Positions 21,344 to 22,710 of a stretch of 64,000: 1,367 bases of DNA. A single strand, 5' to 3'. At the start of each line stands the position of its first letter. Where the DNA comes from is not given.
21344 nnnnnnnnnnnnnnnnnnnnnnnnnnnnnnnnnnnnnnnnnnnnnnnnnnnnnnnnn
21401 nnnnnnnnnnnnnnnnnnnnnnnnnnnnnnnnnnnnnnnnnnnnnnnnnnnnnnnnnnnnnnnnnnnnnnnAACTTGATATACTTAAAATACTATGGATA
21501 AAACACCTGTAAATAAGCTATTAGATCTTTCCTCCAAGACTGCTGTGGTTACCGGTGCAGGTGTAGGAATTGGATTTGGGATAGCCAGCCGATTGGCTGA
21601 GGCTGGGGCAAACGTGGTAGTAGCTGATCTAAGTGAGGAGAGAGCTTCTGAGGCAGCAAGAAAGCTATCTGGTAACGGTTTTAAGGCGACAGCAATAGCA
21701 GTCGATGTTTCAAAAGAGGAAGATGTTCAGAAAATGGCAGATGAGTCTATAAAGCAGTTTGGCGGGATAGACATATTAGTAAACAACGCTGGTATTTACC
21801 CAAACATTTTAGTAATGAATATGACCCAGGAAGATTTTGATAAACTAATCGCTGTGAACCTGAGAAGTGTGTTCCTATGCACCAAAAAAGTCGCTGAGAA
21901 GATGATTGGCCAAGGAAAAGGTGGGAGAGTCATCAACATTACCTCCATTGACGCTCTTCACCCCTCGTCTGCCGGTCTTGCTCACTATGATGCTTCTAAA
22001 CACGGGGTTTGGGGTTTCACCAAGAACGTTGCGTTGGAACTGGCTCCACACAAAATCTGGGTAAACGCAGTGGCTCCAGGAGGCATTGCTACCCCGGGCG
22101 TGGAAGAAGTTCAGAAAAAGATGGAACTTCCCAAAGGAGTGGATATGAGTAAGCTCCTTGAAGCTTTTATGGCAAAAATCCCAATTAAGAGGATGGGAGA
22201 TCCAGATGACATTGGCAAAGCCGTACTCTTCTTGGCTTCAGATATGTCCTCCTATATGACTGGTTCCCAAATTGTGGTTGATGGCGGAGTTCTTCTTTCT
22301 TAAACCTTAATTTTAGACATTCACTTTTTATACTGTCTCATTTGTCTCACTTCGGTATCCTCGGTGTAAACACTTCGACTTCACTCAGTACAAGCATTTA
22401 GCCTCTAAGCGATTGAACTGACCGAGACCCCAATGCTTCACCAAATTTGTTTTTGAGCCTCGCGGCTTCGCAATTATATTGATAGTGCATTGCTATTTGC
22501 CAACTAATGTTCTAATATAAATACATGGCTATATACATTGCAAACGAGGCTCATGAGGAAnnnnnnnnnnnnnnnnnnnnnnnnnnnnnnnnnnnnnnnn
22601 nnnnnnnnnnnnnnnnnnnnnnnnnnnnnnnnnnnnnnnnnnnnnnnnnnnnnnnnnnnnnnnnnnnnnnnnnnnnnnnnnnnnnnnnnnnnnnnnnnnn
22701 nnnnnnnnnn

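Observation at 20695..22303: Heliorhodopsin gene immediately followed by an SDR oxidoreductase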

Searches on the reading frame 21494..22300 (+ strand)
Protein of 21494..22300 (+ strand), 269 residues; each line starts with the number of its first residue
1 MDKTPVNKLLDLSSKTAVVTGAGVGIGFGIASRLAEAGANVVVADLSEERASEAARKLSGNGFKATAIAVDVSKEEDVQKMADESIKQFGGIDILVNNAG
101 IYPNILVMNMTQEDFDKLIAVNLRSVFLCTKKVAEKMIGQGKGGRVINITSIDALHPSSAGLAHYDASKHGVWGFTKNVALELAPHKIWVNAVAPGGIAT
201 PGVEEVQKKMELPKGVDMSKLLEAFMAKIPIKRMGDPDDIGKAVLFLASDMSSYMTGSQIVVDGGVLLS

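Call 3: search_protein_families(library=pfam, proteins=[window:21494-22300:+], max_evalue=0.01)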
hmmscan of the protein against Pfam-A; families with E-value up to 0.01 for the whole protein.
window:21494-22300:+ (269 aa): 10 families
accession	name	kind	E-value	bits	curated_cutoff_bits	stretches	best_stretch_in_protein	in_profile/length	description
PF13561.12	adh_short_C2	-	2.2e-66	224.2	27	1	21-266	1-235/236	Enoyl-(Acyl carrier protein) reductase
PF00106.31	adh_short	-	8.3e-59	198.8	26.6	1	15-209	1-193/195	short chain dehydrogenase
PF08659.16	KR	-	1.4e-12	48.3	22.6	1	16-122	2-112/180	KR domain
PF23441.1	SDR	-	1.7e-06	28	27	1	12-268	5-257/258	SDR-like rossmann domain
PF03435.24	Sacchrp_dh_NADP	-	4.6e-05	24.2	25.1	1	18-110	2-87/129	Saccharopine dehydrogenase NADP binding domain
PF02737.24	3HCDH_N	-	0.00032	21.1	22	1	18-72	3-55/180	3-hydroxyacyl-CoA dehydrogenase, NAD binding domain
PF03807.23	F420_oxidored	-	0.00063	20.7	21.6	1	19-70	5-48/94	NADP oxidoreductase coenzyme F420-dependent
PF13649.12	Methyltransf_25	-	0.0024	18.9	27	1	24-74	4-57/97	Methyltransferase domain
PF01488.26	Shikimate_DH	-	0.0035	17.8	24.3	0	10-67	8-65/138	Shikimate / quinate 5-dehydrogenase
PF02254.24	TrkA_N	-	0.0094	16.7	23.8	0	18-80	2-62/116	TrkA-N domain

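Call 6: search_protein_families(library=ncbifam, proteins=[window:21494-22300:+], max_evalue=0.001)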
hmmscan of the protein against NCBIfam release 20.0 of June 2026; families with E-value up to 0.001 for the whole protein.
window:21494-22300:+ (269 aa): 234 families (the best 25 are shown)
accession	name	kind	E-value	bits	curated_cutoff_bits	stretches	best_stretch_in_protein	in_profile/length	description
NF005559.1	PRK07231.1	subfamily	1.4e-75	254.1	215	1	12-267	2-248/249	glucose 1-dehydrogenase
NF004198.0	PRK05653.1-3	equivalog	4.2e-73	245.9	296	1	12-267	5-247/248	3-oxoacyl-ACP reductase FabG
NF009093.0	PRK12429.1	subfamily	1.1e-68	231.4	258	1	12-266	3-256/259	3-hydroxybutyrate dehydrogenase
TIGR01830.1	3oxo_ACP_reduc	equivalog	3.2e-68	230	297.75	1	17-266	1-238/239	3-oxoacyl-[acyl-carrier-protein] reductase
NF009468.0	PRK12826.1-4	equivalog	1.2e-67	228.3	318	1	11-268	4-249/256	SDR family oxidoreductase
NF004202.0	PRK05653.2-2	equivalog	2.2e-67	227.3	333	1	12-268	5-249/259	3-oxoacyl-ACP reductase FabG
TIGR02415.1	23BDH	subfamily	4.7e-66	222.8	304.35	1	15-267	1-252/254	acetoin reductase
TIGR01963.1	PHB_DH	subfamily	1.4e-64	217.8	307.05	1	15-266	2-252/255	3-hydroxybutyrate dehydrogenase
NF004791.0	PRK06138.1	equivalog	2.5e-64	217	312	1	11-267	2-250/252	SDR family oxidoreductase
NF009384.0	PRK12743.1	equivalog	7.1e-64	215.5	264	1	13-268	5-249/258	SDR family oxidoreductase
NF009466.0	PRK12826.1-2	subfamily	1.3e-63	214.8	222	1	14-266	3-244/248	3-oxoacyl-ACP reductase FabG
NF005853.0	PRK07774.1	equivalog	2.5e-63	213.8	303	1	11-267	3-247/250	SDR family oxidoreductase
NF004197.0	PRK05653.1-1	equivalog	1.2e-62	211.8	332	1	12-267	5-247/249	3-oxoacyl-ACP reductase FabG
NF006394.0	PRK08643.1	equivalog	1.4e-62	211.4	381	1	14-267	3-255/257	(S)-acetoin forming diacetyl reductase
NF006070.0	PRK08213.1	subfamily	4.1e-62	210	279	1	6-266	4-256/259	gluconate 5-dehydrogenase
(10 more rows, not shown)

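Call 7: search_solved_structures(query=window:21494-22300:+, max_evalue=1e-30, show_alignments=1)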
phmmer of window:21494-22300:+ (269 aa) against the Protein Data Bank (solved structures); distinct sequences matched with E-value up to 1e-30: 271 (the best 60 are shown).
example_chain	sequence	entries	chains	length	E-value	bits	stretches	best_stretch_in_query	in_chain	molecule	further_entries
4jro_A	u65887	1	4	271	1.6e-51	178.3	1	10-267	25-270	FabG protein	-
2hq1_A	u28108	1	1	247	8.9e-50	172.6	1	11-267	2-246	Glucose/ribitol dehydrogenase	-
2uvd_A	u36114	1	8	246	5.3e-49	170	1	12-267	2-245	3-OXOACYL-(ACYL-CARRIER-PROTEIN) REDUCTASE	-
3r1i_A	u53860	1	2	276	1.5e-45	158.7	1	7-266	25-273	Short-chain type dehydrogenase/reductase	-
2p68_A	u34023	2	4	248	1.6e-45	158.7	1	11-266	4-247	3-oxoacyl-[acyl-carrier-protein] reductase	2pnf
8cxa_A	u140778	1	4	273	2.2e-45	158.1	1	9-266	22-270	3-oxoacyl-[acyl-carrier-protein] reductase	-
7tzp_A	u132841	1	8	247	2.4e-45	158.1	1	10-268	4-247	3-oxoacyl-ACP reductase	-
4nbu_A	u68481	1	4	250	2.6e-45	157.9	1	12-267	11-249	3-oxoacyl-(Acyl-carrier-protein) reductase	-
3o4r_A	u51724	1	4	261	3.6e-45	157.5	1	11-266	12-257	Dehydrogenase/reductase SDR family member 4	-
6t6n_A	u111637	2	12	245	4.5e-45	157.1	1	11-268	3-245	3-oxoacyl-[acyl-carrier protein] reductase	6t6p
4nbv_A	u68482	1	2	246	4.6e-45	157.1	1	12-267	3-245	3-oxoacyl-[acyl-carrier-protein] reductase putative short-chain dehydrogenases/reductases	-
6ci9_A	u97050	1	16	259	7.8e-45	156.4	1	11-268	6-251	3-oxoacyl-[acyl-carrier-protein] reductase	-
6ci8_A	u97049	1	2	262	7.8e-45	156.4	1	11-268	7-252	3-oxoacyl-[acyl-carrier-protein] reductase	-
3osu_A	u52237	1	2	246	1.2e-44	155.8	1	14-267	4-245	3-oxoacyl-[acyl-carrier-protein] reductase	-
3sj7_A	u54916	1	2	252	1.2e-44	155.8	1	14-267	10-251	3-oxoacyl-(Acyl-carrier-protein) reductase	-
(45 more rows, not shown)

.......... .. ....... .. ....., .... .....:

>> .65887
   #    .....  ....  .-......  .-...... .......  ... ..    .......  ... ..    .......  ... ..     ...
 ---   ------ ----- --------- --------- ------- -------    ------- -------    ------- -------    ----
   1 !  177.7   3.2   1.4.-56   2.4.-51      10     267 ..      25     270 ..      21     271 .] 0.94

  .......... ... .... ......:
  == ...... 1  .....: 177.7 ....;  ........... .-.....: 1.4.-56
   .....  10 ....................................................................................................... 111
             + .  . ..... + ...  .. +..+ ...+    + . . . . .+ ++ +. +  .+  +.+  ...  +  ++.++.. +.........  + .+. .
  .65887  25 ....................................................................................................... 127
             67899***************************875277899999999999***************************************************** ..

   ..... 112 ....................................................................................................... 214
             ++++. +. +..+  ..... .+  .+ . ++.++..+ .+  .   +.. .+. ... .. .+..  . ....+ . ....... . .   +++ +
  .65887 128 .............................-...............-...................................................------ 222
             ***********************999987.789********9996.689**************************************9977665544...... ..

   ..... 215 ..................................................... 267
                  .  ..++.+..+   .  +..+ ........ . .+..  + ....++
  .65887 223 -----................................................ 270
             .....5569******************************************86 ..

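Call 16: find_homologous_proteins(query=window:21494-22300:+, max_evalue=1e-20)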
Query window:21494-22300:+ (269 aa): 7981 proteins with E <= 1e-20 among 8000 candidates; the best 120 are listed.
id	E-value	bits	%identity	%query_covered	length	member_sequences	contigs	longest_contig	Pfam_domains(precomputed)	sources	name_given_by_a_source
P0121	5.5e-168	575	100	100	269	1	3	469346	PF08659.17,PF13561.13,PF23441.1,PF00106.32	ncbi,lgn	ncbi:MAG: SDR family NAD(P)-dependent oxidoreductase [Candidatus Woykebacteria bacterium]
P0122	6.6e-139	479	84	97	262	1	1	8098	PF08659.17,PF13561.13,PF00106.32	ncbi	ncbi:MAG: SDR family oxidoreductase, partial [Candidatus Woykebacteria bacterium RBG_16_43_9]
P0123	4.3e-137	473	79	100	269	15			PF08659.17,PF13561.13,PF00106.32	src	-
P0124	6.8e-136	469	80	100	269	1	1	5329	PF08659.17,PF13561.13,PF23441.1,PF00106.32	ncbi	-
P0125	5.5e-133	460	79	100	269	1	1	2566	PF08659.17,PF13561.13,PF23441.1,PF00106.32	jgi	-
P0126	1.3e-132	459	78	100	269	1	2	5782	PF08659.17,PF13561.13,PF23441.1,PF00106.32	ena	-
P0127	1.9e-132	458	78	100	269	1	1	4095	PF08659.17,PF13561.13,PF23441.1,PF00106.32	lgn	-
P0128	3.4e-132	457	76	100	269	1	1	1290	PF08659.17,PF13561.13,PF23441.1,PF00106.32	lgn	-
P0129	4.8e-132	457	76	100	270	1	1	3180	PF08659.17,PF13561.13,PF23441.1,PF00106.32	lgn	-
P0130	1.1e-131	456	77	99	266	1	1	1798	PF08659.17,PF13561.13,PF23441.1,PF00106.32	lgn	-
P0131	1.9e-131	455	77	95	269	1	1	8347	PF08659.17,PF13561.13,PF23441.1,PF00106.32,PF03435.25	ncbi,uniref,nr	ncbi:MAG: SDR family oxidoreductase [Candidatus Woykebacteria bacterium RBG_16_44_10]|uniref:SDR fam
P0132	3.8e-131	454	75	100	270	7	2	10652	PF08659.17,PF13561.13,PF23441.1,PF00106.32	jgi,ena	-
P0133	7.1e-131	453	76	100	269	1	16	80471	PF08659.17,PF13561.13,PF00106.32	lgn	-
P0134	4.1e-130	451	75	100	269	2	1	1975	PF08659.17,PF13561.13,PF23441.1,PF00106.32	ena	-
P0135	8.3e-130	449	75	100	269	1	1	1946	PF08659.17,PF13561.13,PF23441.1,PF00106.32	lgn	-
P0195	8.7e-121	420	71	100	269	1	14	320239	PF08659.17,PF13561.13,PF23441.1,PF00106.32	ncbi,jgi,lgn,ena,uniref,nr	ncbi:MAG: SDR family oxidoreductase [Candidatus Kerfeldbacteria bacterium RIFCSPHIGHO2_02_FULL_42_14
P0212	6.5e-120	417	70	100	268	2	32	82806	PF08659.17,PF13561.13,PF23441.1,PF00106.32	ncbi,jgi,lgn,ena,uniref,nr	ncbi:SDR family oxidoreductase [Candidatus Roizmanbacteria bacterium RIFCSPLOWO2_12_FULL_40_12]|unir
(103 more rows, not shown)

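Call 21: find_encoding_contigs(protein=P0122, flank=5000, max_places=2)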
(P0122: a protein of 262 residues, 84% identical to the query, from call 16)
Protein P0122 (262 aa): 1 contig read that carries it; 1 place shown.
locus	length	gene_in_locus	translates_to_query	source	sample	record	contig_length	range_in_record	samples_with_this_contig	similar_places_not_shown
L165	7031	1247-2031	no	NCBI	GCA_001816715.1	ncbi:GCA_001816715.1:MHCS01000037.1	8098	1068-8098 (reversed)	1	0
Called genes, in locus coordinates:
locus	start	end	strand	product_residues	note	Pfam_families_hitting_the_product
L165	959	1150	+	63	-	-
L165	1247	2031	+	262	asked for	PF00106:adh_short, PF08659:KR, PF13561:adh_short_C2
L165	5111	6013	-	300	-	PF07549:Sec_GG (weak), PF02355:SecD_SecF_C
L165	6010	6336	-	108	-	-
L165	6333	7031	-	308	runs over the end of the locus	-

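Call 22: find_encoding_contigs(protein=P0131, flank=5000, max_places=2)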
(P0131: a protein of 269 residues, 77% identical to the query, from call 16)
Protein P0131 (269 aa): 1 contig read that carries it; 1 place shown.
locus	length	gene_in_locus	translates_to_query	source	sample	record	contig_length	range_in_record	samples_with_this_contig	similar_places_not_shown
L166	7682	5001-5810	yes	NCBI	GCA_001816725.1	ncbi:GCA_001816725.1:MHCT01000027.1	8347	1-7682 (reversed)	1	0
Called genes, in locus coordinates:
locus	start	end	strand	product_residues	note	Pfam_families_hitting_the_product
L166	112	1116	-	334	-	PF01384:PHO4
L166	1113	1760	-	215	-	PF01865:PhoU_div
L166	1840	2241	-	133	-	PF07884:VKOR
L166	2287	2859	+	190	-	PF01625:PMSR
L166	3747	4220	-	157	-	PF08327:AHSA1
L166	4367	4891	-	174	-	PF12840:HTH_20, PF01022:HTH_5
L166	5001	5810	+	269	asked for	PF00106:adh_short, PF08659:KR, PF23441:SDR, PF03435:Sacchrp_dh_NADP (weak), PF13561:adh_short_C2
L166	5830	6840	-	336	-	PF01180:DHO_dh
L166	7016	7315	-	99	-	-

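Call 23: find_encoding_contigs(protein=P0133, flank=5000, max_places=3)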
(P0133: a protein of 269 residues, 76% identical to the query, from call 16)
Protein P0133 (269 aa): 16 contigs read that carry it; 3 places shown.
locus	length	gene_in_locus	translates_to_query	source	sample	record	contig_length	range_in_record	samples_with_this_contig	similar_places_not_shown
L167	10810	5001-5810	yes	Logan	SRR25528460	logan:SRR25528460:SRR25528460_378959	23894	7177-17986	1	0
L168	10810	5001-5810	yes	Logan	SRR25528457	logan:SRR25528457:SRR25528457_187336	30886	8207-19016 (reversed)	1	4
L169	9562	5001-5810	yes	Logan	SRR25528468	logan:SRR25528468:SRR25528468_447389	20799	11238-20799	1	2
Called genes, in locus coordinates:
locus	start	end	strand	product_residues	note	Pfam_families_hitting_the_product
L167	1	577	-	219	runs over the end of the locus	PF27462:RecX_N, PF21982:RecX_HTH1 (weak), PF02631:RecX_HTH2, PF21981:RecX_HTH3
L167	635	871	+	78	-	-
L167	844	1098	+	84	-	-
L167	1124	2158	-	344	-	PF00154:RecA_N, PF06745:ATPase, PF08423:Rad51 (weak), PF27531:MT3502_N (weak), PF01637:ATPase_2 (weak), PF21096:RecA_C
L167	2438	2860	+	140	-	PF08818:DUF1801 (weak)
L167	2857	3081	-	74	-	-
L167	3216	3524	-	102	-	PF13847:Methyltransf_31 (weak), PF08241:Methyltransf_11 (weak), PF13649:Methyltransf_25 (weak)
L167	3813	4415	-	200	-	PF12917:YfbR-like, PF13023:HD_3, PF01966:HD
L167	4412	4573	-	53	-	-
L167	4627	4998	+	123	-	PF07883:Cupin_2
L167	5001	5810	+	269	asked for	PF00106:adh_short, PF08659:KR, PF13561:adh_short_C2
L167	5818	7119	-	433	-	PF05977:MFS_3, PF07690:MFS_1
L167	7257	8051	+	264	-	PF02735:Ku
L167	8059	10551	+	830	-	PF13298:LigD_N, PF01331:mRNA_cap_enzyme (weak), PF01068:DNA_ligase_A_M, PF09414:RNA_ligase (weak), PF04679:DNA_ligase_A_C, PF21686:LigD_Prim-Pol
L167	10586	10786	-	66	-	-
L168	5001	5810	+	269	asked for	PF00106:adh_short, PF08659:KR, PF13561:adh_short_C2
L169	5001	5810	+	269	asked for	PF00106:adh_short, PF08659:KR, PF13561:adh_short_C2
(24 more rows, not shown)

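Call 81: find_encoding_contigs(protein=P0212, flank=4000, max_places=4)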
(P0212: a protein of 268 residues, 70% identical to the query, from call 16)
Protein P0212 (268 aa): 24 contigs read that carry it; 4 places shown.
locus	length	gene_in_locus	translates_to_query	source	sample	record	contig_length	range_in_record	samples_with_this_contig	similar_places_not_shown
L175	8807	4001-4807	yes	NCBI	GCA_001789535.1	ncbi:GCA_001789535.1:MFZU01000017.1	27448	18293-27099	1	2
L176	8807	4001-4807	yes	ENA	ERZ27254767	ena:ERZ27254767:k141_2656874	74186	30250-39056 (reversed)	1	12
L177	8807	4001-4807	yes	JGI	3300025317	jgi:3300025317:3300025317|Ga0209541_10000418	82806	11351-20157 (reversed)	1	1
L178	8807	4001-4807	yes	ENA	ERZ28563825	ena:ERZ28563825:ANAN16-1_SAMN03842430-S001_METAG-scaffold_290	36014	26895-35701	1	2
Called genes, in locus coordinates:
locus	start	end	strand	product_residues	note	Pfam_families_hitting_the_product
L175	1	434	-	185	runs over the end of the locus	-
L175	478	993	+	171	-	-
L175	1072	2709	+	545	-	PF04773:FecR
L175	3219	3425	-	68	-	-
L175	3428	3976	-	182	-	-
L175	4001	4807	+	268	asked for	PF23441:SDR, PF00106:adh_short, PF08659:KR, PF13561:adh_short_C2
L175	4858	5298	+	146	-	PF08818:DUF1801 (weak)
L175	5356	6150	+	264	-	-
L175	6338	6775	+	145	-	PF00903:Glyoxalase, PF06983:3-dmu-9_3-mt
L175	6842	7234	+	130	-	PF00903:Glyoxalase (weak)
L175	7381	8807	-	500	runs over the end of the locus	PF17957:Big_7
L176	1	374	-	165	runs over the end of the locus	-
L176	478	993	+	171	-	-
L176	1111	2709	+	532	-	PF04773:FecR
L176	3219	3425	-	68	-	-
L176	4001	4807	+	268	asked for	PF23441:SDR, PF00106:adh_short, PF08659:KR, PF13561:adh_short_C2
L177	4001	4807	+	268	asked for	PF23441:SDR, PF00106:adh_short, PF08659:KR, PF13561:adh_short_C2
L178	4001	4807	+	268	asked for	PF23441:SDR, PF00106:adh_short, PF08659:KR, PF13561:adh_short_C2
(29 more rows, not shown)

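Call 82: find_encoding_contigs(protein=P0195, flank=4000, max_places=3)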
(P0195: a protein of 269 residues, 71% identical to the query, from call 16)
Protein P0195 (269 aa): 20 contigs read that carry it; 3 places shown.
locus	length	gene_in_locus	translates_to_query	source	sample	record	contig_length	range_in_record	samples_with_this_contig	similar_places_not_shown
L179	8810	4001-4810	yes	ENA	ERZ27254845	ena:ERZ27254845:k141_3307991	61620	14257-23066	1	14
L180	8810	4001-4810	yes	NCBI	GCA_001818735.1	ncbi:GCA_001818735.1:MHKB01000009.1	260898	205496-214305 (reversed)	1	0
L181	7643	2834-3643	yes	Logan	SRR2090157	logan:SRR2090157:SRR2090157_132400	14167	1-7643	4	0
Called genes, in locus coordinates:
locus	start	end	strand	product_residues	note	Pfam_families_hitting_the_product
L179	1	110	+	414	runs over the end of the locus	PF07690:MFS_1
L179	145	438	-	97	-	-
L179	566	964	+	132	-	PF08327:AHSA1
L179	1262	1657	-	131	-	-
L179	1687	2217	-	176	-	-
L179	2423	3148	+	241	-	PF01978:TrmB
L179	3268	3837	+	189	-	-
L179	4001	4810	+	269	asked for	PF23441:SDR (weak), PF00106:adh_short, PF08659:KR, PF13561:adh_short_C2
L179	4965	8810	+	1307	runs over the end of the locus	PF13620:CarboxypepD_reg (weak), PF13715:CarbopepD_reg_2 (faint), PF17210:SdrD_B (faint), PF17802:SpaA (faint), PF13620:CarboxypepD_reg, PF13620:CarboxypepD_reg (weak), PF13517:FG-GAP_3, PF01839:FG-GAP (weak), +4 more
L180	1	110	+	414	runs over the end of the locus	PF07690:MFS_1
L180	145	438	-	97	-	-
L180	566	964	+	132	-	PF08327:AHSA1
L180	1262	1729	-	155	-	-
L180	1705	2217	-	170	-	-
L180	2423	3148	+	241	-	PF01978:TrmB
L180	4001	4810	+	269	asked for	PF23441:SDR (weak), PF00106:adh_short, PF08659:KR, PF13561:adh_short_C2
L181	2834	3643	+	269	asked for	PF23441:SDR (weak), PF00106:adh_short, PF08659:KR, PF13561:adh_short_C2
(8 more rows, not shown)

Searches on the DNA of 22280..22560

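Call 56: search_rna_families(source=window, start=22280, end=22560, threshold=evalue, max_evalue=10, show_alignments=2)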
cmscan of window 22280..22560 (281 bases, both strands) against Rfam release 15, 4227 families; matches with E-value up to 10: 2.
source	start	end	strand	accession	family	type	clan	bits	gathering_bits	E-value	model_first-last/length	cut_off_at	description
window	22386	22419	-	RF01357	CRISPR-DR31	Gene; CRISPR;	-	13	35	6.4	1-37/37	no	CRISPR RNA direct repeat element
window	22280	22348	+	RF00811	mir-84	Gene; miRNA;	-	12.1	60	6.3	28-75/75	5'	mir-84 microRNA precursor family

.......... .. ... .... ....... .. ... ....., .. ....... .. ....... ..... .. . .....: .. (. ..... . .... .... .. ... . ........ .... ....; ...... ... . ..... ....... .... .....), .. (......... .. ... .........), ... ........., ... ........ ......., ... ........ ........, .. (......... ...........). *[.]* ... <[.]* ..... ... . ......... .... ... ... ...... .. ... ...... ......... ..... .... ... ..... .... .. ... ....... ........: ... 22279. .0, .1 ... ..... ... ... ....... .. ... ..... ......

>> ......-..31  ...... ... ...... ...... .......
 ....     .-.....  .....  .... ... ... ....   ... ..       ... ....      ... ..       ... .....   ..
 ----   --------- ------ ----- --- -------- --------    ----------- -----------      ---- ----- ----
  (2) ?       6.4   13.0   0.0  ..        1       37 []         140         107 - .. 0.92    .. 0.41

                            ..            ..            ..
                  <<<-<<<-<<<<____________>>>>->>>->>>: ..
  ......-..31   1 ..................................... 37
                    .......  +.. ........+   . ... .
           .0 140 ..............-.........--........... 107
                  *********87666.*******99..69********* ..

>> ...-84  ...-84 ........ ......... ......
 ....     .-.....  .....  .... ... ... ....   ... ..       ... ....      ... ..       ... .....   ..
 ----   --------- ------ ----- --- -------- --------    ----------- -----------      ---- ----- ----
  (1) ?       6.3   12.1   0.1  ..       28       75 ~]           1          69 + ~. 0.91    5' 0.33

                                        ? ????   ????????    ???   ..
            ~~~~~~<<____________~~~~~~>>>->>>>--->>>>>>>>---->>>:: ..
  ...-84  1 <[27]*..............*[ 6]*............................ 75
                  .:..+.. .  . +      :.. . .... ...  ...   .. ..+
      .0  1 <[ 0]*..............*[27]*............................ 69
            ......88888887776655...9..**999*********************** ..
